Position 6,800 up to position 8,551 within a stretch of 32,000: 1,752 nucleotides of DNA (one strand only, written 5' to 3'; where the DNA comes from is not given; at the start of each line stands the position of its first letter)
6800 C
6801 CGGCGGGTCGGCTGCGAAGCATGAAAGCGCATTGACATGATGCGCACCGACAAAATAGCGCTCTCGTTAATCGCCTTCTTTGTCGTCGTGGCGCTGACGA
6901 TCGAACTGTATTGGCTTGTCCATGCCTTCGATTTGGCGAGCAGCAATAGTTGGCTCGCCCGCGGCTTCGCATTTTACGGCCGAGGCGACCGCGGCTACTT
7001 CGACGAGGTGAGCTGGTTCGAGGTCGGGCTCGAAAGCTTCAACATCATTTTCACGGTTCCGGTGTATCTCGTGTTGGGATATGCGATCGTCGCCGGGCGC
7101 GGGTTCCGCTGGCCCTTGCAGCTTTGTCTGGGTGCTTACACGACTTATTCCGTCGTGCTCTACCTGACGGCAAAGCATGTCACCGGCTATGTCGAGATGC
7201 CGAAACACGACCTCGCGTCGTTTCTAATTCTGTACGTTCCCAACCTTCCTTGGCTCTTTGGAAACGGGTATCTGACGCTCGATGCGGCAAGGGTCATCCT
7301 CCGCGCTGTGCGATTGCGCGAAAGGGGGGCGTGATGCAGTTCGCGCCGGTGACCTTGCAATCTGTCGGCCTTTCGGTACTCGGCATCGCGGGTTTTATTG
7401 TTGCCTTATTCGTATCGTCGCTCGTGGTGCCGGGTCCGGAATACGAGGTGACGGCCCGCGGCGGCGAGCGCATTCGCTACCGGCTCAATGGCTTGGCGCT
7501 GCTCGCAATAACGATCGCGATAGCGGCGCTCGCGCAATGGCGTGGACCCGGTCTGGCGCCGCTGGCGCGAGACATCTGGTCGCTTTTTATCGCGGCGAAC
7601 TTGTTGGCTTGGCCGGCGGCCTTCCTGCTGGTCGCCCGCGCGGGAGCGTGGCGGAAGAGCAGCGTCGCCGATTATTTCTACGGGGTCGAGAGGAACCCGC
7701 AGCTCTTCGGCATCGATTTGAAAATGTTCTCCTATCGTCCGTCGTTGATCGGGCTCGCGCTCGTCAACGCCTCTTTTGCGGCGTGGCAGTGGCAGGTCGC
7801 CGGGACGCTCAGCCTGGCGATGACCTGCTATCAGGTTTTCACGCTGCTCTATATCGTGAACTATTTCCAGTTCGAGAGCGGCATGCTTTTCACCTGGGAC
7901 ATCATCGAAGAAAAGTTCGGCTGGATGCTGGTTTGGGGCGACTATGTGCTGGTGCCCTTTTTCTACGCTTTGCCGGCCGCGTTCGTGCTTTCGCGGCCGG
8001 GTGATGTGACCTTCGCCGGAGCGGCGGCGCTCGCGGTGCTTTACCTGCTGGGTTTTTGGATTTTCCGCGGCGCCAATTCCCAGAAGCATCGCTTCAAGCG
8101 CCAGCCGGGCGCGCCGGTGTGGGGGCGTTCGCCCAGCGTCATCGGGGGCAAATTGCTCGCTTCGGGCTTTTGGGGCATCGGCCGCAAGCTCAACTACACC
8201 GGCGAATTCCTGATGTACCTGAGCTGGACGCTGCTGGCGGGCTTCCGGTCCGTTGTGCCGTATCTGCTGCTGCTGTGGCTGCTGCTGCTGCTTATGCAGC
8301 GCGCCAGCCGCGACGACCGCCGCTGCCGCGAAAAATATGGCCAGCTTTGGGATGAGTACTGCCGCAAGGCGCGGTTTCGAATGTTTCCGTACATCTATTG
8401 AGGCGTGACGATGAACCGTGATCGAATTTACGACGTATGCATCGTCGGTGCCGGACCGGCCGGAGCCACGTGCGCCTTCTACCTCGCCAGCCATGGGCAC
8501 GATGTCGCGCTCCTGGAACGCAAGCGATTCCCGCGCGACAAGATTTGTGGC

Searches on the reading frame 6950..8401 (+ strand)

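Call 4: search_protein_families(library=pfam, proteins=[window:6950-8401:+])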
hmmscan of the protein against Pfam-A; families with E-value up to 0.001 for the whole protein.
window:6950-8401:+ (483 aa): 2 families
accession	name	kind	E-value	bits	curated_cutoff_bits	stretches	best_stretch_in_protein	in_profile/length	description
PF01222.22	ERG4_ERG24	-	1e-68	232.6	27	1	149-483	77-432/432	Ergosterol biosynthesis ERG4/ERG24 family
PF06966.17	DUF1295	-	2e-06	27.9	20.4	1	325-436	87-189/235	Protein of unknown function (DUF1295)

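Call 5: search_protein_families(library=ncbifam, proteins=[window:6950-8401:+], max_evalue=0.01)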
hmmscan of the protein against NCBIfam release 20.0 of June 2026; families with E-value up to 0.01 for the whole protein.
window:6950-8401:+ (483 aa): 0 families

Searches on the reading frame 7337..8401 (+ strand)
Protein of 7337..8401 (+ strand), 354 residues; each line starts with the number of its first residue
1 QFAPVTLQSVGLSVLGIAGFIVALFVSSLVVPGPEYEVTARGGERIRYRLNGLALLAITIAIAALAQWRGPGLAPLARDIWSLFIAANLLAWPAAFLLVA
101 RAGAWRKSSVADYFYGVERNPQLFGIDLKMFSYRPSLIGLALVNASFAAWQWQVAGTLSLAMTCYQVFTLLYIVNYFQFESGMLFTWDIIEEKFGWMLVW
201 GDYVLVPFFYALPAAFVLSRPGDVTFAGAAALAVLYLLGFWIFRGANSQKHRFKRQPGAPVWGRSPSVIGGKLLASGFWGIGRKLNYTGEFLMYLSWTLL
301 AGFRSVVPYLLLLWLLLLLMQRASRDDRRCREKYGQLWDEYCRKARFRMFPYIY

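Call 41: search_solved_structures(query=window:7337-8401:+, max_evalue=0.00001)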
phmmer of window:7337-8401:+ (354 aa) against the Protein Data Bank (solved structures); distinct sequences matched with E-value up to 0.00001: 2.
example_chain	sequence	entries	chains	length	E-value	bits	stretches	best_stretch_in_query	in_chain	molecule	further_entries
4quv_A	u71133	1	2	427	2.6e-63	217.4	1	26-354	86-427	Delta(14)-sterol reductase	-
9l5r_c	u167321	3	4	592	5e-36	127.7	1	26-302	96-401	Delta(14)-sterol reductase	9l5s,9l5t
